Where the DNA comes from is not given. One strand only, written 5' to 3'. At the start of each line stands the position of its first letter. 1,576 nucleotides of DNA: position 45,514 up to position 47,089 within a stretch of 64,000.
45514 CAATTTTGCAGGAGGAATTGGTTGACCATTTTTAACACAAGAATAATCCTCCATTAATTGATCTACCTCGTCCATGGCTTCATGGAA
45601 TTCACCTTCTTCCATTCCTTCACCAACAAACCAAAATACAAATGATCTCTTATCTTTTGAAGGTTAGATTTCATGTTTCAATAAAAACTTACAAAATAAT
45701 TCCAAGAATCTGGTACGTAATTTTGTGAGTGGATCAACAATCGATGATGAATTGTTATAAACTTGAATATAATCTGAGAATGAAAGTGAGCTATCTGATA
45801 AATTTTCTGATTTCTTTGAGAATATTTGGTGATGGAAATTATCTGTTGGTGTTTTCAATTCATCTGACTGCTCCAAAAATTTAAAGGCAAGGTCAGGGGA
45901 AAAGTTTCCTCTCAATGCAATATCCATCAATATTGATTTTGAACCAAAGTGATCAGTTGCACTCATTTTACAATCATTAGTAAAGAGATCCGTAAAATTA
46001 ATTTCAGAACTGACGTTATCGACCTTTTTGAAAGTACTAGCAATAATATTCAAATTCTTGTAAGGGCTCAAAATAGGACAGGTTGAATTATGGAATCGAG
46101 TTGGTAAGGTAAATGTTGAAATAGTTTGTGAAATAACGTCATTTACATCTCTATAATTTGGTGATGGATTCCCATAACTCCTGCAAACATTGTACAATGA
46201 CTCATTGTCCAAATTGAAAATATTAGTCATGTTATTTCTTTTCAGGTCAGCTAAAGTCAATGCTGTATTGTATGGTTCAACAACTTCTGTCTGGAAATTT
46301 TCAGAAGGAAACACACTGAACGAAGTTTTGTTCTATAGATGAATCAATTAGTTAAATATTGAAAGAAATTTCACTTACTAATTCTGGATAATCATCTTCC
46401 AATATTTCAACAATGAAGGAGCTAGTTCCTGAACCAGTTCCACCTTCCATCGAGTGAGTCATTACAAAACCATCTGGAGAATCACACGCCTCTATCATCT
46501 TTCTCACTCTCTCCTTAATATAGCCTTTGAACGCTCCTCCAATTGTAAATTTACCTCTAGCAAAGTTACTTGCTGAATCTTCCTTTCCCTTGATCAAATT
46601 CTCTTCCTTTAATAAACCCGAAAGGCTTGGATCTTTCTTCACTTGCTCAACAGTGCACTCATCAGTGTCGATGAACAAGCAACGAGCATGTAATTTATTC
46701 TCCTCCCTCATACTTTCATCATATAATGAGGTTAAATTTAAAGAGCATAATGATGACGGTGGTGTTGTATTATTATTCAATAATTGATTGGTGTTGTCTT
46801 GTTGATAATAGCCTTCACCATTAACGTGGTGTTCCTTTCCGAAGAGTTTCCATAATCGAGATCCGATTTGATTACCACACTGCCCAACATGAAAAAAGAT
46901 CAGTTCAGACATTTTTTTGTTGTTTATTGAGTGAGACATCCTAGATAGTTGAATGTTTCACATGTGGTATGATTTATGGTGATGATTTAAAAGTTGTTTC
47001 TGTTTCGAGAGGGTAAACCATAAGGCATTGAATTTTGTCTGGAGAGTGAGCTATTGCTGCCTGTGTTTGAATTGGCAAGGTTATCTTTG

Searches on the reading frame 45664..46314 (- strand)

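Call 29: search_protein_families(library=pfam, proteins=[window:45664-46314:-], max_evalue=0.001)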
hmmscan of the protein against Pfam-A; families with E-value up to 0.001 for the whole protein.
window:45664-46314:- (216 aa): 1 family
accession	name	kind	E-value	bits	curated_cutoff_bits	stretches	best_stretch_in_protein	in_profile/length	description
PF00091.31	Tubulin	-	0.00063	20.5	33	1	1-44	148-189/190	Tubulin/FtsZ family, GTPase domain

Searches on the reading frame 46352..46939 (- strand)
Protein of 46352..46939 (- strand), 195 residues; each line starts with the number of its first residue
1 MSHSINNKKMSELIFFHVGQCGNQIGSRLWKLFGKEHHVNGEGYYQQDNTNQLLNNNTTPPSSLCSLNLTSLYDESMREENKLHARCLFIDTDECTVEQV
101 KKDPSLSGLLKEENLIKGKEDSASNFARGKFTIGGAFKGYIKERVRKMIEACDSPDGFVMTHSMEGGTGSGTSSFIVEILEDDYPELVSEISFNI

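Call 29: search_protein_families(library=pfam, proteins=[window:46352-46939:-], max_evalue=0.001)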
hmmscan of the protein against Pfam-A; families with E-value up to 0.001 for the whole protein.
window:46352-46939:- (195 aa): 1 family
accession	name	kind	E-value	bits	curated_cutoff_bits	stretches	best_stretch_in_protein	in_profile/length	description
PF00091.31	Tubulin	-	1e-36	127.5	33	1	12-186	1-140/190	Tubulin/FtsZ family, GTPase domain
